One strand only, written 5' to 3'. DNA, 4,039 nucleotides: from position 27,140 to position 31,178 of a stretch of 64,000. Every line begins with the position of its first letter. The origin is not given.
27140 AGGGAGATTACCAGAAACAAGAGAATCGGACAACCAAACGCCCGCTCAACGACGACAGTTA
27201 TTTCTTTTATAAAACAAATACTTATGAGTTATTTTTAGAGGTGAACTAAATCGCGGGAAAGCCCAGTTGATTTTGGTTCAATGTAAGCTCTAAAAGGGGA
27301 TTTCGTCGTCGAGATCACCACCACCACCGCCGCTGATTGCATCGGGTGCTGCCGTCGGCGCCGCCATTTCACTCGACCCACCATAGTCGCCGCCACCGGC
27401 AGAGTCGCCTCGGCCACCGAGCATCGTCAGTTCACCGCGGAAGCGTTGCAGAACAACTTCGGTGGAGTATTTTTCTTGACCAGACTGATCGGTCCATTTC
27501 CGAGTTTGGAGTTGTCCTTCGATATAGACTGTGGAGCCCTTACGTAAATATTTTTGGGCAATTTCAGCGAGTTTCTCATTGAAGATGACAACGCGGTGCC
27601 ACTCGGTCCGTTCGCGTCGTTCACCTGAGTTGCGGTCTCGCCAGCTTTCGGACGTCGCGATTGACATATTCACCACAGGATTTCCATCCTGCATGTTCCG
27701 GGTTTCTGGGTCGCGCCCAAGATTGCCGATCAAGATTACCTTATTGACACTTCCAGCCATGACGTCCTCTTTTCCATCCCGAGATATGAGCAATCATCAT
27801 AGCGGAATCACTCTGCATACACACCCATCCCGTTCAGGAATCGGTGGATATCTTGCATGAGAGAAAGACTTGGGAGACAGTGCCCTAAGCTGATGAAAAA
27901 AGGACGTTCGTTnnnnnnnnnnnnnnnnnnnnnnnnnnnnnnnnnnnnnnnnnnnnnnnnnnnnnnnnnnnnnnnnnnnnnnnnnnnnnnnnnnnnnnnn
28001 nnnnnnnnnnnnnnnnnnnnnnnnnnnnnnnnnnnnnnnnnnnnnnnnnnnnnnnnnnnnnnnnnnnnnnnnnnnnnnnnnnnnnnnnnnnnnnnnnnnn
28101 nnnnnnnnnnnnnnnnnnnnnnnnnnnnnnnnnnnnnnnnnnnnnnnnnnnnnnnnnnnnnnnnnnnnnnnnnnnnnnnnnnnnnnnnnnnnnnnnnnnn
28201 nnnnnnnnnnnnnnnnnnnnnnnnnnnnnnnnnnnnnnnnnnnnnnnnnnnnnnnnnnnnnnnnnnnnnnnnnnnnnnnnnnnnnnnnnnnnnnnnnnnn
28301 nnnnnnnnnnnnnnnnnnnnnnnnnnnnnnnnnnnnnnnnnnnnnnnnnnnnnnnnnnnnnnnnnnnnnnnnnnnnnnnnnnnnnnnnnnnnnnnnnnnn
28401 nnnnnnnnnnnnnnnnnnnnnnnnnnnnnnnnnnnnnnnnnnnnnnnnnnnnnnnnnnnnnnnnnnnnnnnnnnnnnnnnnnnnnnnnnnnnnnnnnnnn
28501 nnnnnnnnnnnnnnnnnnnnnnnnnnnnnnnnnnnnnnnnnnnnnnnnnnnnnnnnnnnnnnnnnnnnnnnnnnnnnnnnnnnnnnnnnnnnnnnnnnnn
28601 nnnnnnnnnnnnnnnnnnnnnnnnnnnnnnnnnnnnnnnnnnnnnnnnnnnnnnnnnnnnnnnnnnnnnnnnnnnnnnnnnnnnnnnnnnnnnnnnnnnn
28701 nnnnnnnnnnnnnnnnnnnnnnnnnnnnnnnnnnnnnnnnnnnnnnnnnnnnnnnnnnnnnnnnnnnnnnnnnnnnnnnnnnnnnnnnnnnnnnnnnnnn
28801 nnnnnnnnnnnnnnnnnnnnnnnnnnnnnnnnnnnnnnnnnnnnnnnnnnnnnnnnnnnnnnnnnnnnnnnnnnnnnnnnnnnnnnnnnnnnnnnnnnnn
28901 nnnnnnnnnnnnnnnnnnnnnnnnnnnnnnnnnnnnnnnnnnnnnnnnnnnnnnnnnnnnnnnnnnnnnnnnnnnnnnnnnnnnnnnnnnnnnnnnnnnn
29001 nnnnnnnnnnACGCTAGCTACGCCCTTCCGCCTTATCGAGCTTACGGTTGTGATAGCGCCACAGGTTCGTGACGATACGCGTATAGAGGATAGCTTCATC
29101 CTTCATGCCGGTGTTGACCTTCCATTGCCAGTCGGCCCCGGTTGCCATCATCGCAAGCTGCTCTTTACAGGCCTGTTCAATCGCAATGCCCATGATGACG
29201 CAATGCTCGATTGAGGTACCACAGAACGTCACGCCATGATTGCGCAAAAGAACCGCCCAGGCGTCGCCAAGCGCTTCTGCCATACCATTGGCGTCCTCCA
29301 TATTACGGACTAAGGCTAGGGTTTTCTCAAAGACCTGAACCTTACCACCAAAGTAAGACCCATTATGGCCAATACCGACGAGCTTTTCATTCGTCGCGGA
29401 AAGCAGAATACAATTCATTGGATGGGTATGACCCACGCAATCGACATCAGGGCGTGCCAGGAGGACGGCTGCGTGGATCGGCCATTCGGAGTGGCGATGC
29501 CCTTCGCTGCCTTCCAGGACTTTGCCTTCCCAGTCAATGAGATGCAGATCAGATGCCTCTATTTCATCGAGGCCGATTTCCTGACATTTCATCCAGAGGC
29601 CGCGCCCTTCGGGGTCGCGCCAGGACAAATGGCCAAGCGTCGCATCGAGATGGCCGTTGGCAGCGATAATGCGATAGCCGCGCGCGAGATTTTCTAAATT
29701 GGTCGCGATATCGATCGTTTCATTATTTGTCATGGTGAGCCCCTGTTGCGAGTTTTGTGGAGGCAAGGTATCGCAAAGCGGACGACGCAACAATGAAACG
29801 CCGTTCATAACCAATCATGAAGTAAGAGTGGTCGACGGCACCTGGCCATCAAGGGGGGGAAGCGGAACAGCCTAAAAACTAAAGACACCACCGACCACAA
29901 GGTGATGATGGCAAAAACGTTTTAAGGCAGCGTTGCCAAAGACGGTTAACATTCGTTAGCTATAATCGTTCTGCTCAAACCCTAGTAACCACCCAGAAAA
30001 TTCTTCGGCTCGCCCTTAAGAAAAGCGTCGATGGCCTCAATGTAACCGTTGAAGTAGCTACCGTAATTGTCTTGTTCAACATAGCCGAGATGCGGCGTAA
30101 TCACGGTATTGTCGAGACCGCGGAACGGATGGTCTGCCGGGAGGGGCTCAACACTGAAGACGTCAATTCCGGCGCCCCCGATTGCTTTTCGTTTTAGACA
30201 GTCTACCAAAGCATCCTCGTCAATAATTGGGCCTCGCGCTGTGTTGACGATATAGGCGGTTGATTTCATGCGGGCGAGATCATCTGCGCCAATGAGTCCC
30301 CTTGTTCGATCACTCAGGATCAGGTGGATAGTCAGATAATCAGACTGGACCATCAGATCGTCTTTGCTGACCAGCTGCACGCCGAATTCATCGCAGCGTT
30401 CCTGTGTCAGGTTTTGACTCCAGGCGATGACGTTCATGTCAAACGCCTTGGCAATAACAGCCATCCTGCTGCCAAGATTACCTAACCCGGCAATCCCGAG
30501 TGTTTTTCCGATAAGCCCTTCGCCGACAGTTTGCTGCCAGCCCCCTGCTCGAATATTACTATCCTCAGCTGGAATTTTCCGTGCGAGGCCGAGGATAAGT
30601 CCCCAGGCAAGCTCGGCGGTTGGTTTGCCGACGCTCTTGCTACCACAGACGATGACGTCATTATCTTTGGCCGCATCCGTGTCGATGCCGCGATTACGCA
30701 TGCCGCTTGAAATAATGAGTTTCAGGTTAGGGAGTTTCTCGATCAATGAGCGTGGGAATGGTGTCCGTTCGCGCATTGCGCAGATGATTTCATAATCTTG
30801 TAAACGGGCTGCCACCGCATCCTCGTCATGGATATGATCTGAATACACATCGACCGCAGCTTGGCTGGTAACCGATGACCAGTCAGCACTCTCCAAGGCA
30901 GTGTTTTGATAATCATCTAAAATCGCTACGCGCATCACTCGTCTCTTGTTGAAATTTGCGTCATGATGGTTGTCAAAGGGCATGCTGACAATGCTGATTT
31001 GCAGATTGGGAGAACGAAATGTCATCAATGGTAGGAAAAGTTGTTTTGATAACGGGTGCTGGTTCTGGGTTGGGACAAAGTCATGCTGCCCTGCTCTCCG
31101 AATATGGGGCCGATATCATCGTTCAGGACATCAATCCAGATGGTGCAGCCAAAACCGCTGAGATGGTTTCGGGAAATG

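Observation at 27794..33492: Six-gene catabolic cassette inserted between the normally adjacent divergent ssb and uvrA genes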

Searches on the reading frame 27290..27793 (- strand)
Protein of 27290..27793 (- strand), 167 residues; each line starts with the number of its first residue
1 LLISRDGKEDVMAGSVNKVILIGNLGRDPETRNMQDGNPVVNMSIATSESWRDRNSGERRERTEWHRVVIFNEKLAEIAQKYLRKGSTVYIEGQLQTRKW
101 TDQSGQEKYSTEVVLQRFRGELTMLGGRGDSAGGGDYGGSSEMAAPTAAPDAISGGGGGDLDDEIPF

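Call 3: search_protein_families(library=pfam, proteins=[window:27290-27793:-])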
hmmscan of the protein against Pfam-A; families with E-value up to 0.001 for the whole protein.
window:27290-27793:- (167 aa): 1 family
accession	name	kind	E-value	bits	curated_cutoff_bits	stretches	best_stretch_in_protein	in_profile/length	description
PF00436.31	SSB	-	2.6e-39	133.9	26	1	16-118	1-101/104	Single-strand binding protein family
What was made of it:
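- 27290..27760 (-): ssb, left boundary (housekeeping gene). Pfam SSB, 134 bits (call 3).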

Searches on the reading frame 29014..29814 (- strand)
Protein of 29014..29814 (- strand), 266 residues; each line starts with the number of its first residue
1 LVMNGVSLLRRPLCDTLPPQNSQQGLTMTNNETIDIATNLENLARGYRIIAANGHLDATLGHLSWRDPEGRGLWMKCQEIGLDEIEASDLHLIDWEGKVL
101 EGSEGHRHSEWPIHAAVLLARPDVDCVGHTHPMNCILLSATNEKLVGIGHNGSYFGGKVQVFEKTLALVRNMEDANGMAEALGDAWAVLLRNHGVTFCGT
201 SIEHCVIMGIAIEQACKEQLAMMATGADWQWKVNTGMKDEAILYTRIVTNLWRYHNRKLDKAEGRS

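Call 3: search_protein_families(library=pfam, proteins=[window:29014-29814:-])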
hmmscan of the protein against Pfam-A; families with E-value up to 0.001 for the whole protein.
window:29014-29814:- (266 aa): 1 family
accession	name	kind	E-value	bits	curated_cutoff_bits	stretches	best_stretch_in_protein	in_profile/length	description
PF00596.27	Aldolase_II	-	5.5e-37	127.9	22.2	1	42-220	2-183/183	Class II Aldolase and Adducin N-terminal domain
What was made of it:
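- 29014..29733 (-): class II aldolase/adducin-fold protein, 239 aa, tail-to-tail with the dioxygenase (3-bp gap). Pfam Aldolase_II, 128 bits (call 3).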

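Call 7: search_protein_families(library=ncbifam, proteins=[window:29014-29814:-], max_evalue=0.001)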
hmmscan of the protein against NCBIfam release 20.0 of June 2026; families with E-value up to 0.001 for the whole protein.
window:29014-29814:- (266 aa): 24 families
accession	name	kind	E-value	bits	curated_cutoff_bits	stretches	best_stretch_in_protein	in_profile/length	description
NF004855.0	PRK06208.1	subfamily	1.5e-34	119.5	255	1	41-227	45-232/274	class II aldolase/adducin family protein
NF053537.1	DhpthDcsPhtC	equivalog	9.8e-27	93.8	200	1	42-231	3-202/232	3,4-dihydroxyphthalate decarboxylase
NF005451.0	PRK07044.1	subfamily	4.4e-25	88.2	207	1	41-262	24-250/256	aldolase II superfamily protein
NF005484.0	PRK07090.1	equivalog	1e-24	87.3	261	1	31-230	23-221/260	aldolase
NF005186.0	PRK06661.1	equivalog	3e-24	86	339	1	41-227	8-195/235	hypothetical protein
NF005068.0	PRK06486.1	equivalog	1e-21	77.4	269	1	20-228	8-218/262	aldolase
NF005689.0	PRK07490.1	equivalog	4.8e-19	68.5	260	1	35-228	10-205/248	hypothetical protein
NF006413.0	PRK08660.1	equivalog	3.2e-14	53.2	203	1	48-217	11-172/184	aldolase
NF005123.0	PRK06557.1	subfamily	3.6e-14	53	251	1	42-225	15-198/223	L-ribulose-5-phosphate 4-epimerase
TIGR03328.1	salvage_mtnB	equivalog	1e-12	48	137.05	1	48-208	6-177/194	methylthioribulose 1-phosphate dehydratase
NF005984.0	PRK08087.1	subfamily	5.5e-12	45.9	264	1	58-225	25-187/215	L-fuculose-phosphate aldolase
NF005302.0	PRK06833.1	equivalog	2e-11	43.8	264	1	59-213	26-177/214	L-fuculose-phosphate aldolase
NF006208.0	PRK08333.1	equivalog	2.1e-11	43.8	267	1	61-207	27-168/189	aldolase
TIGR01086.1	fucA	equivalog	9.8e-11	41.8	400.25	1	60-228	26-189/214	L-fuculose-phosphate aldolase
NF053831.1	RU1PAldHalo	equivalog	2.4e-10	40.2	300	1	61-226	25-186/208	ribulose-1-phosphate aldolase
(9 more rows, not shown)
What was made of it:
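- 29014..29733 (-): NCBIfam PRK06208 scores 119 bits (cut-off 255) and PhtC decarboxylase 94 bits (cut-off 200) (call 7).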

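Call 20: search_solved_structures(query=window:29014-29814:-, max_evalue=0.0001)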
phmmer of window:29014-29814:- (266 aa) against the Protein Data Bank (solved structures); distinct sequences matched with E-value up to 0.0001: 31.
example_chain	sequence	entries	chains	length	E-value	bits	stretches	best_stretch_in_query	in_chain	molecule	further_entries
3ocr_A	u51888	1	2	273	7.1e-19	71.3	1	42-226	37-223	Class II aldolase/adducin domain protein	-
4xxf_A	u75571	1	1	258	4.1e-18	68.8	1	40-226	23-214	Fuculose-1-phosphate aldolase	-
2z7b_A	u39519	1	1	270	1.3e-14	57.3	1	41-219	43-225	Mlr6791 protein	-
8ix6_A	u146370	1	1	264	8.4e-12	48.1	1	41-226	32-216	Aldolase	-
1dzw_P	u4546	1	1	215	1.8e-10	43.7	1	59-219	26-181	L-fuculose phosphate aldolase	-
9ryg_A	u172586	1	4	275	2.1e-10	43.5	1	57-226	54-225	Decarboxylase NovR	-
1e4c_P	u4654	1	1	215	2.6e-10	43.2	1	59-219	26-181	L-FUCULOSE 1-PHOSPHATE ALDOLASE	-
1fua_A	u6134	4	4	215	3.5e-10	42.8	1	59-219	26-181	L-FUCULOSE-1-PHOSPHATE ALDOLASE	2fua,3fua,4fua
1dzx_P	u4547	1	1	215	3.5e-10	42.8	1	59-219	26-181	L-fuculose phosphate aldolase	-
1dzy_P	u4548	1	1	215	3.5e-10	42.8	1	59-219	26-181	L-FUCULOSE-1-PHOSPHATE ALDOLASE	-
1e4b_P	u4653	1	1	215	4.3e-10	42.5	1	59-219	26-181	L-FUCULOSE 1-PHOSPHATE ALDOLASE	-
1e4a_P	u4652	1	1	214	7.3e-10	41.7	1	78-219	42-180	L-FUCULOSE 1-PHOSPHATE ALDOLASE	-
1dzu_P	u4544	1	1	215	7.3e-10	41.7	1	78-219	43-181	L-fuculose phosphate aldolase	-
1dzz_P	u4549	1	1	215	8.3e-10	41.6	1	59-219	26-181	L-fuculose phosphate aldolase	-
1dzv_P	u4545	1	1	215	8.3e-10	41.6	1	59-219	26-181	L-fuculose phosphate aldolase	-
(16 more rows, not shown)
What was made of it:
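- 29014..29733 (-): PDB matches: 3ocr, 4xxf, 2z7b (call 20).
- On Class II aldolase-fold decarboxylases (DhbB, PhtC, HMPDdc): HMPDdc (2z7b) matches at E 1.3e-14 (call 20).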

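Call 44: find_homologous_proteins(query=window:29014-29733:-)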
Query window:29014-29733:- (239 aa): 330 proteins with E <= 0.001 among 675 candidates; the best 120 are listed.
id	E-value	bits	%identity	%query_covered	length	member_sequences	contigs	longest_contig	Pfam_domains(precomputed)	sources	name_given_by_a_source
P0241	3.3e-144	497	87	100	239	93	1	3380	PF00596.28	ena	-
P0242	1.6e-129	449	80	100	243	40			PF00596.28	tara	tara:strand:- start:617 stop:1348 length:732 start_codon:yes stop_codon:yes gene_type:complete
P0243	5.3e-118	411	73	99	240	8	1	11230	PF00596.28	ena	-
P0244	1.3e-116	406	72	99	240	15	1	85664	PF00596.28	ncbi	-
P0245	1.3e-109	383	70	100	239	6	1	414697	PF00596.28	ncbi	-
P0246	3.1e-109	382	66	99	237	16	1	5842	PF00596.28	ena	-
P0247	3.6e-108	379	70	97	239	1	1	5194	PF00596.28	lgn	-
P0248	4.5e-106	372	68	99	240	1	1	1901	PF00596.28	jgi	-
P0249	1.0e-104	367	67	97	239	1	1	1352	PF00596.28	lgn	-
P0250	3.2e-104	366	66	100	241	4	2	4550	PF00596.28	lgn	-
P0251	2.4e-102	360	67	97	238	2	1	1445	PF00596.28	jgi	jgi:L-fuculose-phosphate aldolase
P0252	4.1e-101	356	66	97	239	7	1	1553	PF00596.28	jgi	jgi:L-fuculose-phosphate aldolase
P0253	2.2e-75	271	88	56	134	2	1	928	PF00596.28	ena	-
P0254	3.0e-65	238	48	99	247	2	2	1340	PF00596.28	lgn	-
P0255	2.3e-64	235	46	98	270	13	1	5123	PF00596.28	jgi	jgi:ribulose-5-phosphate 4-epimerase/fuculose-1-phosphate aldolase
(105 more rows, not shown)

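Call 53: find_encoding_contigs(protein=P0244, flank=9000, max_places=2)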
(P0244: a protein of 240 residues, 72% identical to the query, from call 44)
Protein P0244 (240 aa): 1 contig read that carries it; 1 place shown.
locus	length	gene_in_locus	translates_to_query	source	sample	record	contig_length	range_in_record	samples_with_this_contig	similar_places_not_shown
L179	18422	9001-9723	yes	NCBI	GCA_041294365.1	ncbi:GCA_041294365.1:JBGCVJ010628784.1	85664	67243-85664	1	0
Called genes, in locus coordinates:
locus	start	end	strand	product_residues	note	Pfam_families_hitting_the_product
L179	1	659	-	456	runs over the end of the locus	PF01134:GIDA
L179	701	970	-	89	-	-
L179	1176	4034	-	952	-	PF00005:ABC_tran (faint), PF02463:SMC_N (faint), PF13191:AAA_16 (faint), PF13304:AAA_21 (faint), PF13555:AAA_29 (faint), PF20703:nSTAND1 (faint), PF17760:UvrA_inter, PF17755:UvrA_DNA-bind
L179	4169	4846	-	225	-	PF02254:TrkA_N, PF02080:TrkA_C (weak)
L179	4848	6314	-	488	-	PF02386:TrkH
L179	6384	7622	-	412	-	PF00903:Glyoxalase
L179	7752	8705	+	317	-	PF00389:2-Hacid_dh, PF02826:2-Hacid_dh_C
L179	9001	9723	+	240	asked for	PF00596:Aldolase_II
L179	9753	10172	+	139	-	PF00583:Acetyltransf_1, PF13673:Acetyltransf_10, PF13508:Acetyltransf_7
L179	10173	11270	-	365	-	PF02900:LigB, PF07746:LigA (weak)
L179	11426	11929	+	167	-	PF00436:SSB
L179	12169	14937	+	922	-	PF00521:DNA_topoisoIV, PF03989:DNA_gyraseA_C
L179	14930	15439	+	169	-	PF01467:CTP_transf_like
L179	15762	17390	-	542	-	PF12161:HsdM_N, PF02384:N6_Mtase, PF07669:Eco57I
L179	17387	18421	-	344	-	?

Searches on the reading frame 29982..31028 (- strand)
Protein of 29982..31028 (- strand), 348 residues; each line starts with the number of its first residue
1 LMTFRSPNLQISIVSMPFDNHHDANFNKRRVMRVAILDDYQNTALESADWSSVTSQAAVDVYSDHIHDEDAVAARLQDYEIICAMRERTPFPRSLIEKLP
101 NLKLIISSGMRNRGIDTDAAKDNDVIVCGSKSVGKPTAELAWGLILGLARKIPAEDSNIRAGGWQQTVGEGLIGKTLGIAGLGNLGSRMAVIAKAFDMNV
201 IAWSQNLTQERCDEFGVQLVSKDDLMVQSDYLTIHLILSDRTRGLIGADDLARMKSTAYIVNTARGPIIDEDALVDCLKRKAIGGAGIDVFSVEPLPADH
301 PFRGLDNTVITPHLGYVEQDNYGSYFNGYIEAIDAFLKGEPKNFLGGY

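Call 3: search_protein_families(library=pfam, proteins=[window:29982-31028:-])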
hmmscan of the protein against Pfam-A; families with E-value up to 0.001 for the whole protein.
window:29982-31028:- (348 aa): 2 families
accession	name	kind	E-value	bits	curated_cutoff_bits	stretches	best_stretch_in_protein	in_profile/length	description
PF02826.25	2-Hacid_dh_C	-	7.5e-58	195.3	25.1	1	143-315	2-178/178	D-isomer specific 2-hydroxyacid dehydrogenase, NAD binding domain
PF00389.36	2-Hacid_dh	-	1.7e-08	34.6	24.6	1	57-341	19-128/134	D-isomer specific 2-hydroxyacid dehydrogenase, catalytic domain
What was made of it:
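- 29982..30935 (-): D-isomer-specific 2-hydroxyacid dehydrogenase, 317 aa; the most constant member of the block. Pfam 2-Hacid_dh_C, 195 bits (call 3).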

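Call 7: search_protein_families(library=ncbifam, proteins=[window:29982-31028:-], max_evalue=0.001)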
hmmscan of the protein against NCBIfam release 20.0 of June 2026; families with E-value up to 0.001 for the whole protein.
window:29982-31028:- (348 aa): 21 families
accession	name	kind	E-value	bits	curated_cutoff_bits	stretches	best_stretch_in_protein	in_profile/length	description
TIGR01327.1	PGDH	equivalog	7.5e-62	209.8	454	1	54-316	16-280/525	phosphoglycerate dehydrogenase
NF005069.0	PRK06487.1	equivalog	2.8e-53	181.1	448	1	43-344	12-318/320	2-hydroxyacid dehydrogenase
NF009714.1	PRK13243.1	equivalog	6.6e-51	173.6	455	1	91-339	57-315/332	glyoxylate reductase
NF008759.0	PRK11790.1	equivalog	4.9e-42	144.1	404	1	30-316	10-296/410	phosphoglycerate dehydrogenase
NF011938.0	PRK15409.1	equivalog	2.2e-40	138.6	492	1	92-320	57-292/324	glyoxylate/hydroxypyruvate reductase GhrB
NF006263.0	PRK08410.1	equivalog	7.2e-39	134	389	1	32-339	1-309/311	D-2-hydroxyacid dehydrogenase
NF005027.0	PRK06436.1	equivalog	7.8e-36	123.7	261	1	106-344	56-287/303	2-hydroxyacid dehydrogenase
NF005387.0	PRK06932.1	equivalog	1.8e-35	122.4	492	1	68-338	34-311/314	2-hydroxyacid dehydrogenase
NF041369.1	Dhydh_Halo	equivalog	1.6e-34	119.5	400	1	115-321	69-279/305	D-2-hydroxyacid dehydrogenase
NF005750.0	PRK07574.1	equivalog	2.7e-34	118.9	329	1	62-341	74-361/386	NAD-dependent formate dehydrogenase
NF000492.1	vanH_gen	exception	4.4e-23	81.8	540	1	165-294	132-255/312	D-lactate dehydrogenase VanH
NF000371.1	vanH_Agroup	exception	2.9e-19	69.4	700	1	114-294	84-260/322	VanH-A/VanH-Pt family D-lactate dehydrogenase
NF001309.0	PRK00257.1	equivalog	4.6e-18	65.3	434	1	165-314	107-255/379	4-phosphoerythronate dehydrogenase PdxB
NF000004.1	vanH-D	exception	2.6e-17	62.9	550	1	168-294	141-261/323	D-lactate dehydrogenase VanH-D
NF000112.1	vanH-Amyco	exception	3.9e-17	62.5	625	1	169-292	165-282/348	VanH-AOV family D-lactate dehydrogenase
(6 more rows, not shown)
